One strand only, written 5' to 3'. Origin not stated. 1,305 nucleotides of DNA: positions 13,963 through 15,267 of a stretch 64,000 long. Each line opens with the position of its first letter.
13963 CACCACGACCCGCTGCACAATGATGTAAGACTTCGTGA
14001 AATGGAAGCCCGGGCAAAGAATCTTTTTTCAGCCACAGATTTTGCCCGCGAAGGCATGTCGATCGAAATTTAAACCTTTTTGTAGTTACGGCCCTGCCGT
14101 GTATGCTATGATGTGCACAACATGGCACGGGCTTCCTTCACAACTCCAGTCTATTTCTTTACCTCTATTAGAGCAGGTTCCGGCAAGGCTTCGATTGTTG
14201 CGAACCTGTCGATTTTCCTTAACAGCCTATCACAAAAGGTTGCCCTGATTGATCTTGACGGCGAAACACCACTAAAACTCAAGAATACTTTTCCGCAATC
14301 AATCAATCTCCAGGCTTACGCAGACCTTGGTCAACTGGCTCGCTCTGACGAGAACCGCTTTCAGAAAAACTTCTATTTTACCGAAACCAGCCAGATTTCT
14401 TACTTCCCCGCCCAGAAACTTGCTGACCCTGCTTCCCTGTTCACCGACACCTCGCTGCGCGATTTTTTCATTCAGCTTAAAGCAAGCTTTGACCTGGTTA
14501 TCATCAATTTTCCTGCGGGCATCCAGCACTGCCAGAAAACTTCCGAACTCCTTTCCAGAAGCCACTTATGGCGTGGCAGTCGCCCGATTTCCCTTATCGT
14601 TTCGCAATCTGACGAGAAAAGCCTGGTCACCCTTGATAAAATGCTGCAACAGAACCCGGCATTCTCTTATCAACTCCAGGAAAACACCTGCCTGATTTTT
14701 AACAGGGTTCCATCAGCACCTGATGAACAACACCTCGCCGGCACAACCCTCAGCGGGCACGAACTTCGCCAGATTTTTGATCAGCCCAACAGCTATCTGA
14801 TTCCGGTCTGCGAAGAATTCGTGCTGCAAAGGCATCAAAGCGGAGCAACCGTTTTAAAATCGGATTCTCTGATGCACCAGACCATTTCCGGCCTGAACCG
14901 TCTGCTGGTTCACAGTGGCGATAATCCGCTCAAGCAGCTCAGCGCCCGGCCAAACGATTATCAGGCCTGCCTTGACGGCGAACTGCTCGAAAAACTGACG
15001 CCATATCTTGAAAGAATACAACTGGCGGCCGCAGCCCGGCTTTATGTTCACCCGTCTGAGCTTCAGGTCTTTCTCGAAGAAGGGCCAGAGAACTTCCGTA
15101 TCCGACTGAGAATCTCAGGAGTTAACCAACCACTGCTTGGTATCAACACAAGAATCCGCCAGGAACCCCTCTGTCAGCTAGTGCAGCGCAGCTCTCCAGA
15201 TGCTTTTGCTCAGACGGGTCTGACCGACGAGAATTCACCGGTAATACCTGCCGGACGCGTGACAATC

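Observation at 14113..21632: Two translationally coupled giant ORFs (1196 aa + 1310 aa, 7.5 kb) of unknown function: candidate undescribed system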

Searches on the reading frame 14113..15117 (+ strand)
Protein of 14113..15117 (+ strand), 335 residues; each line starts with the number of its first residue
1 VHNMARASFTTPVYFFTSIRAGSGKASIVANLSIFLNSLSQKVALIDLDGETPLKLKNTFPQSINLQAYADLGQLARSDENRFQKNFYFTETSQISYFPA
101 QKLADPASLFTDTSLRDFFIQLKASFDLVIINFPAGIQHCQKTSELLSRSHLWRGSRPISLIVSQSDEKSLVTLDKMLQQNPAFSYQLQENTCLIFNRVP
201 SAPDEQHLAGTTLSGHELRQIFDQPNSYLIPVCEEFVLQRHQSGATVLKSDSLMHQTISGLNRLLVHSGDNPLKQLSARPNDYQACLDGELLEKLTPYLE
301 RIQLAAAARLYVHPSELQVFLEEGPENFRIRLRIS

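Call 81: search_solved_structures(query=window:14113-15117:+, max_evalue=10, show_alignments=4)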
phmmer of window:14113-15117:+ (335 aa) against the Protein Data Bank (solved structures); distinct sequences matched with E-value up to 10: 8.
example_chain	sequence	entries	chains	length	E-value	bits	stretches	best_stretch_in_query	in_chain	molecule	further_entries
1ion_A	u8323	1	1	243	0.00027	23.6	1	14-148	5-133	PROBABLE CELL DIVISION INHIBITOR MIND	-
1g3q_A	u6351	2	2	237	0.0037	19.8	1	17-148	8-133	CELL DIVISION INHIBITOR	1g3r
1hyq_A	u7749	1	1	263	0.04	16.4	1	18-140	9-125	CELL DIVISION INHIBITOR (MIND-1)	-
6z0p_A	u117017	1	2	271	0.1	15.1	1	13-136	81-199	BceF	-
4jmp_A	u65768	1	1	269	0.23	13.9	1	15-135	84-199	C-terminal fragment of CapA, Protein tyrosine kinase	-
3bfv_A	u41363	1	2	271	0.24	13.9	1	15-135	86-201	Membrane protein CapA1, Protein tyrosine kinase,Protein tyrosine kinase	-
7xrq_A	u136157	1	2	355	1.1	11.7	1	42-112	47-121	Cystathionine beta-synthase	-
4v03_A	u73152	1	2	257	1.1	11.7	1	13-49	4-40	SITE-DETERMINING PROTEIN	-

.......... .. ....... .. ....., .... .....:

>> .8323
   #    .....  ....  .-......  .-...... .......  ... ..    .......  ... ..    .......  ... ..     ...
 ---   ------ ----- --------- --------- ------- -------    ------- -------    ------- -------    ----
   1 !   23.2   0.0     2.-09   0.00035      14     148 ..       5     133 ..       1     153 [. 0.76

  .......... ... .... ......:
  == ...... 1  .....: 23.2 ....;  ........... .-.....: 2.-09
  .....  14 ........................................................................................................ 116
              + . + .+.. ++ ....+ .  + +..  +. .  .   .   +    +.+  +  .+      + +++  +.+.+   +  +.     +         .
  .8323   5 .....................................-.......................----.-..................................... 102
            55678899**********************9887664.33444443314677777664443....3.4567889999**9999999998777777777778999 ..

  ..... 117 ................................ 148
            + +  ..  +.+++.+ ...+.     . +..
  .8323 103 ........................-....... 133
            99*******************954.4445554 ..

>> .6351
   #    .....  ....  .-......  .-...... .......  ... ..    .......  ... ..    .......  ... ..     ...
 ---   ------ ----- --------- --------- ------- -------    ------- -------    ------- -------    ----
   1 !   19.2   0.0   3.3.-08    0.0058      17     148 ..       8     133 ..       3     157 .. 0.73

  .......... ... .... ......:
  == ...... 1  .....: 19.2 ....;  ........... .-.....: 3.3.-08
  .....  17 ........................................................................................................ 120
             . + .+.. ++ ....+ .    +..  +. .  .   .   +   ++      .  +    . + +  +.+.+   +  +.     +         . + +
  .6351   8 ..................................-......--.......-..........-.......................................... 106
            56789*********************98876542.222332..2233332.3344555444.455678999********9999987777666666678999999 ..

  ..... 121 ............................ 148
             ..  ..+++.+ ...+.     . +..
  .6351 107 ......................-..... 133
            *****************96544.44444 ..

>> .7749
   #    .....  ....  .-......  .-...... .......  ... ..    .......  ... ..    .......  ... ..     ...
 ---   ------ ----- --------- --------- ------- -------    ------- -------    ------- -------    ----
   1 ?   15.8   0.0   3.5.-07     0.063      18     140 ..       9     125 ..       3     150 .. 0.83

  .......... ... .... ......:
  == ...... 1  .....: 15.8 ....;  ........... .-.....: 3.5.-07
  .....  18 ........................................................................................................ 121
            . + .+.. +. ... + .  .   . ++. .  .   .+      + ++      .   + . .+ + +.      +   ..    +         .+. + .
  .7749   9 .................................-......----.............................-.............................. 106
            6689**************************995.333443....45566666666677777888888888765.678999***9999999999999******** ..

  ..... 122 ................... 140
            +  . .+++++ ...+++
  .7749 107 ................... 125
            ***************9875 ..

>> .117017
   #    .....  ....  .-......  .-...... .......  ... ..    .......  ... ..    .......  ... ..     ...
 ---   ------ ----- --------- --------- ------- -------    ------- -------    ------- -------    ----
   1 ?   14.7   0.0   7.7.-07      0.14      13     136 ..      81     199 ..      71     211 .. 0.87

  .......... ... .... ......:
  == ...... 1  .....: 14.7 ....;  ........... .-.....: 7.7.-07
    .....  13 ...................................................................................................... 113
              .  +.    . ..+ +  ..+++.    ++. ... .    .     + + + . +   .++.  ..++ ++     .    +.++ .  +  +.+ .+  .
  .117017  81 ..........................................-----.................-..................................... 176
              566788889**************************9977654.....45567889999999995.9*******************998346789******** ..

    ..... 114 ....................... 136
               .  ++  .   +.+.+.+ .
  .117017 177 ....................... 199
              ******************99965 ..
